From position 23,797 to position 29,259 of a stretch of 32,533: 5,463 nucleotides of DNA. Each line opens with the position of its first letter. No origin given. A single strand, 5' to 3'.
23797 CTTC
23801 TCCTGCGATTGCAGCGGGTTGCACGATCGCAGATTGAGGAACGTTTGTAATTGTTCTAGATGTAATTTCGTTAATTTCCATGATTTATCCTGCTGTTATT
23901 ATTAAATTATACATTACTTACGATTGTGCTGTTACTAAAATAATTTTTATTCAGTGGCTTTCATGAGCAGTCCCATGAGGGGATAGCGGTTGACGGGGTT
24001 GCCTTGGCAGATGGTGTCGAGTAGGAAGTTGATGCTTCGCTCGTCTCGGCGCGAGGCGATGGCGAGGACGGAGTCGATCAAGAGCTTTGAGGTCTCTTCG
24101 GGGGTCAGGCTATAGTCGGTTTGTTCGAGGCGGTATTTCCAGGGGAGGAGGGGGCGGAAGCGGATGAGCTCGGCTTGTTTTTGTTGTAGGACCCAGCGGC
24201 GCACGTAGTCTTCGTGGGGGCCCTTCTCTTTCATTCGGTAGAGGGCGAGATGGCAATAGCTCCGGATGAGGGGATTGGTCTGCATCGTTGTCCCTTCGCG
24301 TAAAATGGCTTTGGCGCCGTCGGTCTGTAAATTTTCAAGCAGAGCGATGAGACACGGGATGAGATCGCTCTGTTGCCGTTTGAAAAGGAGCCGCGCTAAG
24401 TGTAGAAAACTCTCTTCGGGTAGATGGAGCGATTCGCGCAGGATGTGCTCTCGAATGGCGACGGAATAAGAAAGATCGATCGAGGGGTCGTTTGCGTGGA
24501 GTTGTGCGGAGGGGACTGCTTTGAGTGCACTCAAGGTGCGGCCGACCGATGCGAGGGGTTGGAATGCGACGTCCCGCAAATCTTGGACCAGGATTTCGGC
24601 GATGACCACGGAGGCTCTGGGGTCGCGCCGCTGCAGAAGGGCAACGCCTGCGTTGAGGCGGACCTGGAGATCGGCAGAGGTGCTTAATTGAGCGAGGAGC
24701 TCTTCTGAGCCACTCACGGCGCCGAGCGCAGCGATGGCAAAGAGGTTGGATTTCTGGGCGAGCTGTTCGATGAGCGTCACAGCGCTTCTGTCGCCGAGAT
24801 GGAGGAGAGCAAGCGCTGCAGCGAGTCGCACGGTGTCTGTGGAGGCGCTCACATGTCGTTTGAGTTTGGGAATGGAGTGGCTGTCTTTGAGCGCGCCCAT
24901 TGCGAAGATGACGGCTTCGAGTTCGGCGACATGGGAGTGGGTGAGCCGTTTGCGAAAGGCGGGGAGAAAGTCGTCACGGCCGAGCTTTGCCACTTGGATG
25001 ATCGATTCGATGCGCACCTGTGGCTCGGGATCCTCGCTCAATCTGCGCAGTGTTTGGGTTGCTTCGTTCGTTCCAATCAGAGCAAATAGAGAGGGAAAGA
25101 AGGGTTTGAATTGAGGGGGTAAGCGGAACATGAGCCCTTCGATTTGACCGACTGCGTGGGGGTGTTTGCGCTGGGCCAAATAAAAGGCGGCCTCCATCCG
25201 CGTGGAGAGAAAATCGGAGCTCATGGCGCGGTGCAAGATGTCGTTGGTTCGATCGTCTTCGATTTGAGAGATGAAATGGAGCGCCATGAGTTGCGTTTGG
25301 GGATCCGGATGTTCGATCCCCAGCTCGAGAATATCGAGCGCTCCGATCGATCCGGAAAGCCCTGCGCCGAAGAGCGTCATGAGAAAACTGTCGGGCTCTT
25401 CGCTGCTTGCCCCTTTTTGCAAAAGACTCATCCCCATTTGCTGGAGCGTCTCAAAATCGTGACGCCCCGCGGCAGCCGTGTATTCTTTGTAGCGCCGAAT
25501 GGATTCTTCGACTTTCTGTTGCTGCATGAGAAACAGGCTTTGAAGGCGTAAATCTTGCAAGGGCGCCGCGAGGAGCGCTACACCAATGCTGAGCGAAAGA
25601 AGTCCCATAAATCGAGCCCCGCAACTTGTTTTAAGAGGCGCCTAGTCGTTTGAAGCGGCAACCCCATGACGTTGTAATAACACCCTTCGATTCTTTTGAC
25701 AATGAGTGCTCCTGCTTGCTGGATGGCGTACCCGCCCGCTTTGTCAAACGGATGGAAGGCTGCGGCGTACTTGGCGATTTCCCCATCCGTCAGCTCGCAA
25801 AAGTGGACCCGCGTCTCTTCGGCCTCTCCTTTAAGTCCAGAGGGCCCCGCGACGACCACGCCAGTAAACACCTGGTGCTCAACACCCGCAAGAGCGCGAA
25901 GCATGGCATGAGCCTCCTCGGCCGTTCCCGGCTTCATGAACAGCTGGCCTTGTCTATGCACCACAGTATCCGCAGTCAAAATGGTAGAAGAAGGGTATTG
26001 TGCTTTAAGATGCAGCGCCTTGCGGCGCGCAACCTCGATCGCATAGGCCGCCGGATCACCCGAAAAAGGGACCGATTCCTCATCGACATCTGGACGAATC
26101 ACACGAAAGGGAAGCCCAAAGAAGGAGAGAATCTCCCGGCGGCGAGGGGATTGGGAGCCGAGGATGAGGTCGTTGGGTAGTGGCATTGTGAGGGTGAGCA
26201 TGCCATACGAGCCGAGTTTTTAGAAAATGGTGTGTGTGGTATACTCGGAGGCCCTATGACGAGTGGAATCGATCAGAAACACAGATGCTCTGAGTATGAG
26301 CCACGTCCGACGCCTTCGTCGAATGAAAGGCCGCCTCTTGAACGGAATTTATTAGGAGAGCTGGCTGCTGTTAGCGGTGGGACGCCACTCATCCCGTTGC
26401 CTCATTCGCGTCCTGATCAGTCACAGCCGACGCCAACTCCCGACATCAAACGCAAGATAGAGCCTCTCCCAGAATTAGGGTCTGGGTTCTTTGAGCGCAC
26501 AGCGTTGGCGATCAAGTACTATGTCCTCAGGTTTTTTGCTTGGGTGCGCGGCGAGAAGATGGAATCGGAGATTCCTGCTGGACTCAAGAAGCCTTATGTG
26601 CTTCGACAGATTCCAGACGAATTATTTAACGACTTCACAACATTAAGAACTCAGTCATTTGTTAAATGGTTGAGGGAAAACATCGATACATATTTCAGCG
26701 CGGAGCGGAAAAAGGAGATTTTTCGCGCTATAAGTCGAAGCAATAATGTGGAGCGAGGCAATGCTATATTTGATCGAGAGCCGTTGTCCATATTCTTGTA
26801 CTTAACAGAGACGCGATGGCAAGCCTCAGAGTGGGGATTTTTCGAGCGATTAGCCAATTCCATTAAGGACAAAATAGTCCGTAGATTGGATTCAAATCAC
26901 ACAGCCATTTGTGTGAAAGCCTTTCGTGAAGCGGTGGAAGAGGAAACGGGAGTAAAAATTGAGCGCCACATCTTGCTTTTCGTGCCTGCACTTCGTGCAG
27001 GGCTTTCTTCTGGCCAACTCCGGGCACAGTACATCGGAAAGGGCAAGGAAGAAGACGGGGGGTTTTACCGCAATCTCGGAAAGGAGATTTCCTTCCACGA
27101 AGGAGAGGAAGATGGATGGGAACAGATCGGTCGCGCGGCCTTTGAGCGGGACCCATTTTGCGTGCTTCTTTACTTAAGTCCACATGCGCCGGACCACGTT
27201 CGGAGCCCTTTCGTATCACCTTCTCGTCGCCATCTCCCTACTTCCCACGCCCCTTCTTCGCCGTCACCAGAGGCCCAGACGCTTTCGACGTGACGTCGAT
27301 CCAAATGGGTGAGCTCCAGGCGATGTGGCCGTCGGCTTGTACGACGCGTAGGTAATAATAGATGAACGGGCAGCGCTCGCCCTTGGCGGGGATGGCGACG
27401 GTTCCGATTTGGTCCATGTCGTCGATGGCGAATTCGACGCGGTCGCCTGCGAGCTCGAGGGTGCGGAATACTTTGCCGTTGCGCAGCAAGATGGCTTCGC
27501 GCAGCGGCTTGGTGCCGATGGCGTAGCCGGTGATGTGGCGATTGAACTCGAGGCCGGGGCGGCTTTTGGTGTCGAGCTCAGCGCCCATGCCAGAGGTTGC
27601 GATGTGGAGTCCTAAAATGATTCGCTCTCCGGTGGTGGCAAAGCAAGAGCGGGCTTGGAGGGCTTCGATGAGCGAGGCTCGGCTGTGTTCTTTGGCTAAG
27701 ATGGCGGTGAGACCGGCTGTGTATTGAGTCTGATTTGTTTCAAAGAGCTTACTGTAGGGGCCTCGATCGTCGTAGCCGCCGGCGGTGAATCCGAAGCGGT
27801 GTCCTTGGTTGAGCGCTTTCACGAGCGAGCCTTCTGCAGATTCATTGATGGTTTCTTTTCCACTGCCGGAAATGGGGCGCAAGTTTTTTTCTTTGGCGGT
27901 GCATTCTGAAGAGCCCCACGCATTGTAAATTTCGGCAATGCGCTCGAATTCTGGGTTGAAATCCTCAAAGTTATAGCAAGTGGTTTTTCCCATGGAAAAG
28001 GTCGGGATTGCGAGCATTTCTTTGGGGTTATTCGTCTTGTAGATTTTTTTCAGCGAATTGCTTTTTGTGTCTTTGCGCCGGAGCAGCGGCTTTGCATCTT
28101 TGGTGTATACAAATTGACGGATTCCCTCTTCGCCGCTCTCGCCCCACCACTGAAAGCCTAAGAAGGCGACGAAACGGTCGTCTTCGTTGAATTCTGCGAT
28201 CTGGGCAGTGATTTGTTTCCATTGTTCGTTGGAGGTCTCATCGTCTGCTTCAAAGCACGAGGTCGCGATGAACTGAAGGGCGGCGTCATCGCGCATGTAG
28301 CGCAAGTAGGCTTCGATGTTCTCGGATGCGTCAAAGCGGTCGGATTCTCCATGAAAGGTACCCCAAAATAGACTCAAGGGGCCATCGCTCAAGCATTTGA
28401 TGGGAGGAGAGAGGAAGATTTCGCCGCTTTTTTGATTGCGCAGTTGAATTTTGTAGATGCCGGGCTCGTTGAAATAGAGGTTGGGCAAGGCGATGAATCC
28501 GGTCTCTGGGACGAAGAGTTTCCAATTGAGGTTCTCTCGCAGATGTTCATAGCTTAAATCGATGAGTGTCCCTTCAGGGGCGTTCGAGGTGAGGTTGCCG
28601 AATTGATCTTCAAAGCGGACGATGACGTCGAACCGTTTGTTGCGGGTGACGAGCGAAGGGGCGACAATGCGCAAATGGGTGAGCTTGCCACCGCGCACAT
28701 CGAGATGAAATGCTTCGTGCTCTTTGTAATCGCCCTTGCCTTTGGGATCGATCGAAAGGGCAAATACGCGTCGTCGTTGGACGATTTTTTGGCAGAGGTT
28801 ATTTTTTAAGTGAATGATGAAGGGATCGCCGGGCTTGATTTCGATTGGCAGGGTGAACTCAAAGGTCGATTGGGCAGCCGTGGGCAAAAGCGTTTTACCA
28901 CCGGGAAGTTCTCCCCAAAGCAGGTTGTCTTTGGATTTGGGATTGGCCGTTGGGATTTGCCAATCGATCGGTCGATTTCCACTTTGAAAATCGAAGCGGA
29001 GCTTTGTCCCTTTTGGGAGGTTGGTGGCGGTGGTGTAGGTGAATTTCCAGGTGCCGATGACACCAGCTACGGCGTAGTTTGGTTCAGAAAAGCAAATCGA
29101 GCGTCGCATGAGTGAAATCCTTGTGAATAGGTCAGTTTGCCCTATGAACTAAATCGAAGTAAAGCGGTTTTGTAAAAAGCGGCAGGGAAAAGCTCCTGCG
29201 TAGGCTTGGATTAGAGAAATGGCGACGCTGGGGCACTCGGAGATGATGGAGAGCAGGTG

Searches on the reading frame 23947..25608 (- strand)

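Call 91: search_protein_families(library=pfam, proteins=[window:23947-25608:-], max_evalue=0.001)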
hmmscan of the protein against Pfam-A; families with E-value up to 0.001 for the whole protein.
window:23947-25608:- (553 aa): 2 families
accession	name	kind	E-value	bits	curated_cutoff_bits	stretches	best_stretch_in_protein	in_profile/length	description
PF13646.12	HEAT_2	-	2.9e-18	66.4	27.7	2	177-229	26-78/88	HEAT repeats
PF02985.28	HEAT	-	0.00053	20.4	23.5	0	187-209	5-27/31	HEAT repeat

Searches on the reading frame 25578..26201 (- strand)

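Call 91: search_protein_families(library=pfam, proteins=[window:25578-26201:-], max_evalue=0.001)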
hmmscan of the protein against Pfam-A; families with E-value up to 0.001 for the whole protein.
window:25578-26201:- (207 aa): 1 family
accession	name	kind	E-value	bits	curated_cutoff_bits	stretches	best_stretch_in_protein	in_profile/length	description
PF02545.19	Maf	-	7.1e-56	189.3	27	1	12-192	2-186/187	Maf-like protein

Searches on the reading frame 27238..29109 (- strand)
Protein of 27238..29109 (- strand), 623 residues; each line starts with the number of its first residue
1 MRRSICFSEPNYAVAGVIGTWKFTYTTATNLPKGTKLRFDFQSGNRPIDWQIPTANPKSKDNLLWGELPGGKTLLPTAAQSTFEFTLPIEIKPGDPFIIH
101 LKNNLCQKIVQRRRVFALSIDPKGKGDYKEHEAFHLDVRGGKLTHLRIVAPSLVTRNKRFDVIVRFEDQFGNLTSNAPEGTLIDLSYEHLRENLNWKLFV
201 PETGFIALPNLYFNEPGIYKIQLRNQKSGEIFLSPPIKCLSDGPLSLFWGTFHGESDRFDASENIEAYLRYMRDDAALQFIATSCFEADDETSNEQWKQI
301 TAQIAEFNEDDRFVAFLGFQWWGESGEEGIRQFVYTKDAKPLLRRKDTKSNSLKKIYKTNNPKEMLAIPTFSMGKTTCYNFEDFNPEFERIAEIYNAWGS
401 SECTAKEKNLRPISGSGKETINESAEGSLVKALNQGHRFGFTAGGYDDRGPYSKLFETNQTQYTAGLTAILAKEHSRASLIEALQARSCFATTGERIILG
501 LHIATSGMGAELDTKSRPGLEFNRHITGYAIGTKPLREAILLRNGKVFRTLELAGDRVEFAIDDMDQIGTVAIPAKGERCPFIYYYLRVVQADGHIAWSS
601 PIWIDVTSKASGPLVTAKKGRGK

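Call 91: search_protein_families(library=pfam, proteins=[window:27238-29109:-], max_evalue=0.001)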
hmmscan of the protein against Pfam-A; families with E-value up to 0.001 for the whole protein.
window:27238-29109:- (623 aa): 1 family
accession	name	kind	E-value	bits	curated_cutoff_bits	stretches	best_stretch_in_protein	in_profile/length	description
PF12228.14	DUF3604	-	8.3e-10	38.2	20.4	1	459-502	372-415/591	Protein of unknown function (DUF3604)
